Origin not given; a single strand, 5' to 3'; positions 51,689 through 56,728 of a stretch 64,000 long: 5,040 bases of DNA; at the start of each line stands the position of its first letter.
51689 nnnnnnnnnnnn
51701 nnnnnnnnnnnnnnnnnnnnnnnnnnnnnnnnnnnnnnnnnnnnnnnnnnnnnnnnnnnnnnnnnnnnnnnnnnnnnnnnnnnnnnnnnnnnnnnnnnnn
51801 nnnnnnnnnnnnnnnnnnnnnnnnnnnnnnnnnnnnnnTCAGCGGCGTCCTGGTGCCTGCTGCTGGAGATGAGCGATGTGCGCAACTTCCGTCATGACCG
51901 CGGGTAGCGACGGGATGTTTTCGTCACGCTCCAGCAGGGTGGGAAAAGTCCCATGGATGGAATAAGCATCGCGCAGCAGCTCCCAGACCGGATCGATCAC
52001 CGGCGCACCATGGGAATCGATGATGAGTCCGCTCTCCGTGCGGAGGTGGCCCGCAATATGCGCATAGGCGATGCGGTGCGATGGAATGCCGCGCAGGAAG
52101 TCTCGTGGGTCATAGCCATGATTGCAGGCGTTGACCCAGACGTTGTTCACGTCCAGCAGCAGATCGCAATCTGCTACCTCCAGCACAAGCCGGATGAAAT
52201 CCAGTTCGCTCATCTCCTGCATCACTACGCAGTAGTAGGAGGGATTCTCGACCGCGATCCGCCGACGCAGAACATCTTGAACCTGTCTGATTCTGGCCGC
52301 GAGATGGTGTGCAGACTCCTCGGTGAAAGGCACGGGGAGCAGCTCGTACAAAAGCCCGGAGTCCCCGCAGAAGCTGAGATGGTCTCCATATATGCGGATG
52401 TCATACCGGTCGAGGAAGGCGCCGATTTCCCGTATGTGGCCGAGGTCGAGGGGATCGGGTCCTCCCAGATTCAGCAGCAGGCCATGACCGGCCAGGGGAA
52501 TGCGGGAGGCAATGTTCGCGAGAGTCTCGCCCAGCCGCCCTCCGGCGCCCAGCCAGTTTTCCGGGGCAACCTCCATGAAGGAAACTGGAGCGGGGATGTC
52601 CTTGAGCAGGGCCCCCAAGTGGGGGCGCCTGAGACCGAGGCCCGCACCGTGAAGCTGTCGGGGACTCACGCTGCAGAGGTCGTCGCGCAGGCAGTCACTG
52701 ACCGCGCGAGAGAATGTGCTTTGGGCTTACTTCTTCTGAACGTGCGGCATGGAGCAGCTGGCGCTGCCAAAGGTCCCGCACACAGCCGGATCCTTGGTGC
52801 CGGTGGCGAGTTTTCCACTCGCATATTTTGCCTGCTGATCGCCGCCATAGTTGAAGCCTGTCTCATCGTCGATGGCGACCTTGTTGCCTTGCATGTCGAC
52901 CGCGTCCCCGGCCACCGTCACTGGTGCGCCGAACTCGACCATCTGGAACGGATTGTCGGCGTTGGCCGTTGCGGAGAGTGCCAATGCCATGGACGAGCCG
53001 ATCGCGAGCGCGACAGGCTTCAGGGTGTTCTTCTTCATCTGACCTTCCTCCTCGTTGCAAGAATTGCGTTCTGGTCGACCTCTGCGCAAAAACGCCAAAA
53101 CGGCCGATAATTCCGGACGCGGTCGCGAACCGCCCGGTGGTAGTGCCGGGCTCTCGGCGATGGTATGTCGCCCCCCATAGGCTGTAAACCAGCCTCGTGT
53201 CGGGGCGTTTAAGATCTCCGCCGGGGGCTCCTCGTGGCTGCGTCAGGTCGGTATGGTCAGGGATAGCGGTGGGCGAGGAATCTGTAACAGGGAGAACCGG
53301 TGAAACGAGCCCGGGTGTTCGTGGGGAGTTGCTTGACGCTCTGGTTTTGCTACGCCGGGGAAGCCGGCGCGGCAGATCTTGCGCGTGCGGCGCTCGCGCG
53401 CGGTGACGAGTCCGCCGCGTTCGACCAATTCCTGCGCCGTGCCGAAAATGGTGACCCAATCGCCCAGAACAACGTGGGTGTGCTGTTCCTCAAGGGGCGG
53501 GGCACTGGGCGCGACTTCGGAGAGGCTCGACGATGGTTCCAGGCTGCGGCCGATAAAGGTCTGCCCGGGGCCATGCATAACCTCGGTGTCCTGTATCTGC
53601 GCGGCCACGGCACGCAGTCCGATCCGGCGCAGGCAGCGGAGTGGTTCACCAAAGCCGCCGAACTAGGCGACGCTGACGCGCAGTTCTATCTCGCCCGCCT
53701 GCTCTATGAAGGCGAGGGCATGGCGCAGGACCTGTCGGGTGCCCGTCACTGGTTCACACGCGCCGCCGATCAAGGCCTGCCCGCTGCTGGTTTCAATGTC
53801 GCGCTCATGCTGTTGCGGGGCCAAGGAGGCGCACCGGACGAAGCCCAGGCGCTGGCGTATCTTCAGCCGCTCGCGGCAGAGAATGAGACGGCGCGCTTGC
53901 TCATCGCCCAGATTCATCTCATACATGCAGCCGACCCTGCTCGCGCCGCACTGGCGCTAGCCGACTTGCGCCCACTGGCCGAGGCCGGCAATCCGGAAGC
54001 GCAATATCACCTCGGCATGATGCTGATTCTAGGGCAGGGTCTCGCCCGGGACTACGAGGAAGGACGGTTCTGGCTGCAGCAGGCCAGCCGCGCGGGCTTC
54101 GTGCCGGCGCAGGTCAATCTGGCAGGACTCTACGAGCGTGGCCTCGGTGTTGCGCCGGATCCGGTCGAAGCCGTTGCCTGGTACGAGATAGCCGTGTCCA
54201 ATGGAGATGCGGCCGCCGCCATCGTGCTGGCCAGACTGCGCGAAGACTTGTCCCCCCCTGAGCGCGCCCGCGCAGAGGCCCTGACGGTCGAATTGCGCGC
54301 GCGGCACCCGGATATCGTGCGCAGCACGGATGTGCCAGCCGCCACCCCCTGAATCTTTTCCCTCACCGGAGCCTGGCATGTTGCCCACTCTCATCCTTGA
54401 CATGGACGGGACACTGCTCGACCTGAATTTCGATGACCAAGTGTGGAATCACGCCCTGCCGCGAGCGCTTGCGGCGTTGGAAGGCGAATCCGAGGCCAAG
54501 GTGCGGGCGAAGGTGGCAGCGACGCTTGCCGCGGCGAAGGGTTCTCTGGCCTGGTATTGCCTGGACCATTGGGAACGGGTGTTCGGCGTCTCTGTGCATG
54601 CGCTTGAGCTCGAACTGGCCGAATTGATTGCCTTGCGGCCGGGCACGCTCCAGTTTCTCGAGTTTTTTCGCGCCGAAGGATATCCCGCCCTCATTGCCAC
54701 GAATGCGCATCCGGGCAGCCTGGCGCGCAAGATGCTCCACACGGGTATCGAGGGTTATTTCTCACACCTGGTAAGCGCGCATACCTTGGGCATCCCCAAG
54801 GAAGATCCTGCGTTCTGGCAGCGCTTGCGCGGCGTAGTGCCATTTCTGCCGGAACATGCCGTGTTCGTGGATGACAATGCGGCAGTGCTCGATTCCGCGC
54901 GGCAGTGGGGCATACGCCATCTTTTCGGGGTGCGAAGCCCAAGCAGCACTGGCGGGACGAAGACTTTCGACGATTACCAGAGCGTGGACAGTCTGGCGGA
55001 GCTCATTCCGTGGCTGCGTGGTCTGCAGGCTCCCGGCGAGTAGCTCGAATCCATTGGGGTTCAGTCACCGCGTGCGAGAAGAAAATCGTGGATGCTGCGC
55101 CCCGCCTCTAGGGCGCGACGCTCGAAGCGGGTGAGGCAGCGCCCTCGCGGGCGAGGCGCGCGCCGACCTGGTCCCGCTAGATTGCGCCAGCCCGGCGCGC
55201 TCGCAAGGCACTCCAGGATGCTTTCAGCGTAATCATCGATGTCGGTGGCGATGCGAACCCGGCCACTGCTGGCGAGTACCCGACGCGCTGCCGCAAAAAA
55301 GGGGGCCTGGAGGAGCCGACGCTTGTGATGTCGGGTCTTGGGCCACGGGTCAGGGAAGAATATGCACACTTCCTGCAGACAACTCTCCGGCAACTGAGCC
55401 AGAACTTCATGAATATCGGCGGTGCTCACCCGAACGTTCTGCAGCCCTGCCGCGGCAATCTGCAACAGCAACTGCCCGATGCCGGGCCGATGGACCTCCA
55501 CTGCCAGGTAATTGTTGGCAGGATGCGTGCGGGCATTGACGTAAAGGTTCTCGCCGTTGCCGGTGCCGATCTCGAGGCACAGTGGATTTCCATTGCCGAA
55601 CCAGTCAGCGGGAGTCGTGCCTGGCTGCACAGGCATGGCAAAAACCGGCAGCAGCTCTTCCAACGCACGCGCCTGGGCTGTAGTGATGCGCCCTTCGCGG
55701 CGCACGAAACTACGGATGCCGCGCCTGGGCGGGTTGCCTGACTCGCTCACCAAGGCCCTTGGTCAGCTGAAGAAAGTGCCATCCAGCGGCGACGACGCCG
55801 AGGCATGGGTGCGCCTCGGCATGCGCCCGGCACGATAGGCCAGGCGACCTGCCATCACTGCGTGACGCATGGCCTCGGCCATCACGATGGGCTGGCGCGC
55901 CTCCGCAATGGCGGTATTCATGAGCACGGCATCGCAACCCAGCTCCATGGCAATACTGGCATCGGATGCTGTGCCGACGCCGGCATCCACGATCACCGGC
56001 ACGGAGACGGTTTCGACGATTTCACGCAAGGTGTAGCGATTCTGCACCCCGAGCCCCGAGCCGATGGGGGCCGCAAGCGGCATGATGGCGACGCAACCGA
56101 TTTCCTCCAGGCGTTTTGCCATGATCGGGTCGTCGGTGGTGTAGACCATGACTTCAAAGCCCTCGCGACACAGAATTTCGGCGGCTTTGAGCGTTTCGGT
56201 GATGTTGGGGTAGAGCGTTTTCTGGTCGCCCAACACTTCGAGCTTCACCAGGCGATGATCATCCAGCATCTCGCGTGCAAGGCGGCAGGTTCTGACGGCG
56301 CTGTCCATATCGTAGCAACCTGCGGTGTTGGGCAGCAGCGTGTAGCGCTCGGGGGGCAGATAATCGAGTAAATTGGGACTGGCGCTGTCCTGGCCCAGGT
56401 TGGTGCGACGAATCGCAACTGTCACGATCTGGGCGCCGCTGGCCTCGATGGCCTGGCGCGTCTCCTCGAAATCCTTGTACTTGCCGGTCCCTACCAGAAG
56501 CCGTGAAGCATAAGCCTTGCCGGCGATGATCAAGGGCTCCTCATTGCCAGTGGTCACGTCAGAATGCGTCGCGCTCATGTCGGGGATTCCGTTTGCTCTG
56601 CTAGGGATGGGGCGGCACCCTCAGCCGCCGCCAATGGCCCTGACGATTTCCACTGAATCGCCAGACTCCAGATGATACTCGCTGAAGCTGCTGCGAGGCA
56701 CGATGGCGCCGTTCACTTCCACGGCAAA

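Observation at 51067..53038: Compact three-gene MNIO (DUF692) plus DUF2063 RiPP-type operon with a Sec-exported precursor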

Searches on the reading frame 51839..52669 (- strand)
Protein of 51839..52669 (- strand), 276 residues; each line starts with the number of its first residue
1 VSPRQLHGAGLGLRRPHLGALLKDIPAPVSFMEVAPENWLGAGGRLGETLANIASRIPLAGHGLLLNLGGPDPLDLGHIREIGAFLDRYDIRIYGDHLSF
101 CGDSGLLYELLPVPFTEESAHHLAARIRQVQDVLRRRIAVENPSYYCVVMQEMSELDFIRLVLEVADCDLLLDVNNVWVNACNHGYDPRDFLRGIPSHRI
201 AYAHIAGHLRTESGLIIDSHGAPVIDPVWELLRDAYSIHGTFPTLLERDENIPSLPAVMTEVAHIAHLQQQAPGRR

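Call 3: search_protein_families(library=pfam, proteins=[window:51839-52669:-], max_evalue=1)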
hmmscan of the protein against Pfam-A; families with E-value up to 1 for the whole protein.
window:51839-52669:- (276 aa): 1 family
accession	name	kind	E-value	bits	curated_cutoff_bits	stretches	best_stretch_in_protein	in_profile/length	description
PF05114.20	MbnB_TglH_ChrH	-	9.8e-96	320.5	25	1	8-269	1-262/263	RiPP precursor modification enzyme MbnB/TglH/ChrH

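Call 4: search_protein_families(library=ncbifam, proteins=[window:51839-52669:-], max_evalue=1)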
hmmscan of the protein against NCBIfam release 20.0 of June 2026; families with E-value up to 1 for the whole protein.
window:51839-52669:- (276 aa): 5 families
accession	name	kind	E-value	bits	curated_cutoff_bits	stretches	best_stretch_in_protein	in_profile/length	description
NF003818.2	PRK05409.1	equivalog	6.9e-110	366.7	360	1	8-269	1-264/264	HvfB family MNIO-type RiPP peptide maturase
NF050167.1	MNIO_BufB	equivalog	2.7e-77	259.6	310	1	9-264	1-260/262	MNIO family bufferin maturase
NF050151.1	RiPP_MNIO_ApyH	equivalog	1.5e-17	63.7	400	1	49-235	47-245/283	multinuclear non-heme iron-dependent oxidative enzyme ApyH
TIGR04159.2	methbact_MbnB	equivalog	2e-06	27.5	325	1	96-263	87-253/261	methanobactin biosynthesis protein MbnB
NF050165.1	MNIO_ChrH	equivalog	4.5e-06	26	600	1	111-210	114-213/363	MNIO family chryseobactin maturase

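Call 28: search_solved_structures(query=window:51839-52669:-, show_alignments=2)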
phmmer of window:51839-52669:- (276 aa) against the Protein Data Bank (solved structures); distinct sequences matched with E-value up to 0.001: 4.
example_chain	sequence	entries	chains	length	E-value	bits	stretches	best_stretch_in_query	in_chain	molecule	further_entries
3bww_A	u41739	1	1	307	1.1e-61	211.7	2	7-209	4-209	Protein of unknown function DUF692/COG3220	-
8hci_D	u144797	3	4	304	1.2e-12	50.8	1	100-239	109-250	DUF692 family protein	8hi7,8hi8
7dz9_A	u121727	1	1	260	2e-09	40.2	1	95-252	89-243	MbnB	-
7dz9_B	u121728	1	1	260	2e-09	40.2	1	95-252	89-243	cpMbnB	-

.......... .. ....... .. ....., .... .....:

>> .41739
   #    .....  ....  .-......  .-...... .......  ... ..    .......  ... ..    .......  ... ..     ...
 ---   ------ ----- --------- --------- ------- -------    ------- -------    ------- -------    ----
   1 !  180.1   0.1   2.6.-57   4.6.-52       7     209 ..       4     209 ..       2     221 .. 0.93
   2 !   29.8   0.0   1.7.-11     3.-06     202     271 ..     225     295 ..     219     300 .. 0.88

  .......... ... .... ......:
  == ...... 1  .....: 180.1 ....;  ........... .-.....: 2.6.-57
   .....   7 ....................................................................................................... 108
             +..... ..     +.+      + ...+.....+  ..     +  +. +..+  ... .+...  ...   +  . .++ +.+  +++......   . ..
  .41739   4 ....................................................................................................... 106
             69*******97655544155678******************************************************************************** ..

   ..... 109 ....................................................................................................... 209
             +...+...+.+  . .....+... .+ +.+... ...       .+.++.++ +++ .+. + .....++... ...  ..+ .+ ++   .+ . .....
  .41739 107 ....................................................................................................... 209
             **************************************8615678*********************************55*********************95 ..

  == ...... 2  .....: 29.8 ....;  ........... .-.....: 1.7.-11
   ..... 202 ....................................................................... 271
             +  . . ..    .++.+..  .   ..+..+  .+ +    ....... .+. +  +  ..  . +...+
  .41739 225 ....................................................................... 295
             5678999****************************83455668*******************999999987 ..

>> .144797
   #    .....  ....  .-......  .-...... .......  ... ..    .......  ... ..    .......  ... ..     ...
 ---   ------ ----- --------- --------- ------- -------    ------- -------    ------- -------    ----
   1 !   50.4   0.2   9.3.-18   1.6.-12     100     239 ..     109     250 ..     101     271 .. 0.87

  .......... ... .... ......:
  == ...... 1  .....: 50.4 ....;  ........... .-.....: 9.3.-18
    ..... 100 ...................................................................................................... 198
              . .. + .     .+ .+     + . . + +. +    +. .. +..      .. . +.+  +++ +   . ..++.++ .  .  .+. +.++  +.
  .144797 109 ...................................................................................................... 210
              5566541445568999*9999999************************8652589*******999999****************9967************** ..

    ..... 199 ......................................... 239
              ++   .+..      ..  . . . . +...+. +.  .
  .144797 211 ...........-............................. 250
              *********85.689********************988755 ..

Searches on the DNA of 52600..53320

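Call 75: search_rna_families(source=window, start=52600, end=53320, threshold=evalue, max_evalue=1)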
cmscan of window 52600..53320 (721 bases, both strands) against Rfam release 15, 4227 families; matches with E-value up to 1: 0.
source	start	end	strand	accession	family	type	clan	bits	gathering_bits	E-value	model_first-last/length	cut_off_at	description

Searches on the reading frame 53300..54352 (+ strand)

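Call 81: search_protein_families(library=pfam, proteins=[window:53300-54352:+], max_evalue=0.00001)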
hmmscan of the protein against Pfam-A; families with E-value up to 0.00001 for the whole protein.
window:53300-54352:+ (350 aa): 2 families
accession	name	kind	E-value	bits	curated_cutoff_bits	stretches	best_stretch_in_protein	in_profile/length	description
PF08238.18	Sel1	-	2.9e-52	173.7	30.7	5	91-124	3-36/36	Sel1 repeat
PF23310.1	TPR_27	-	4.2e-06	26.8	27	0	216-254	45-83/110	Plant tetratrico peptide repeats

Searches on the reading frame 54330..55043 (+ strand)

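Call 81: search_protein_families(library=pfam, proteins=[window:54330-55043:+], max_evalue=0.00001)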
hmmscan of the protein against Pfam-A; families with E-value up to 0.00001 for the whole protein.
window:54330-55043:+ (237 aa): 2 families
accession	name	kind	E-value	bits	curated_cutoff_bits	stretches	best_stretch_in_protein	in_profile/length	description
PF00702.32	Hydrolase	-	3.3e-18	67.2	26.4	1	20-192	3-189/191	haloacid dehalogenase-like hydrolase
PF13419.12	HAD_2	-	6.5e-10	39.9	23.8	1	22-197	2-175/178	Haloacid dehalogenase-like hydrolase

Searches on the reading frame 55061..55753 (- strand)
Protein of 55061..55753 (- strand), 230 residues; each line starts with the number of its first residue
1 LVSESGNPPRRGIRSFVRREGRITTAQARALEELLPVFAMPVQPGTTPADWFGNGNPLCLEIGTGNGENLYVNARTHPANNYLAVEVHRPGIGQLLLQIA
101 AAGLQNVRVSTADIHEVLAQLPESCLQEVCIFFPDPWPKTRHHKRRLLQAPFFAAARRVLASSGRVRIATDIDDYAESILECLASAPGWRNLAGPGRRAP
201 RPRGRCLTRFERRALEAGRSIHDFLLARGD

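Call 81: search_protein_families(library=pfam, proteins=[window:55061-55753:-], max_evalue=0.00001)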
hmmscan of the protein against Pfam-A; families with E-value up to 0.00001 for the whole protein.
window:55061-55753:- (230 aa): 1 family
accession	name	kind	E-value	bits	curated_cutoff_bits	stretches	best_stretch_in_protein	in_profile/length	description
PF02390.23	Methyltransf_4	-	1.2e-41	142.5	24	1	56-223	2-172/173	Putative methyltransferase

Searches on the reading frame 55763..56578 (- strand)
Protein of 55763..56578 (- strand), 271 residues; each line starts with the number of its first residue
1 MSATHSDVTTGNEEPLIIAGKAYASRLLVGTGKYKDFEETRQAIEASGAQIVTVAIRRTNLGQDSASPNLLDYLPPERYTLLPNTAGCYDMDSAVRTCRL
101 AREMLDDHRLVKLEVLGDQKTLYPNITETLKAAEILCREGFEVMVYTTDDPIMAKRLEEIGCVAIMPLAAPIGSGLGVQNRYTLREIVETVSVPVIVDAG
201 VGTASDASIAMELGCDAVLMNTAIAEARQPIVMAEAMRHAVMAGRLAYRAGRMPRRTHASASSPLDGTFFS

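Call 81: search_protein_families(library=pfam, proteins=[window:55763-56578:-], max_evalue=0.00001)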
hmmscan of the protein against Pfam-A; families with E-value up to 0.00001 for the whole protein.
window:55763-56578:- (271 aa): 2 families
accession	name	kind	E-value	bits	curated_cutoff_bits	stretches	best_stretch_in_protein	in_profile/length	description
PF05690.20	ThiG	-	3.5e-111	370.9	23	1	18-264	2-247/247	Thiazole biosynthesis protein ThiG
PF00977.27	His_biosynth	-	3.7e-07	30.3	23.6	0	179-229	60-110/228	Histidine biosynthesis protein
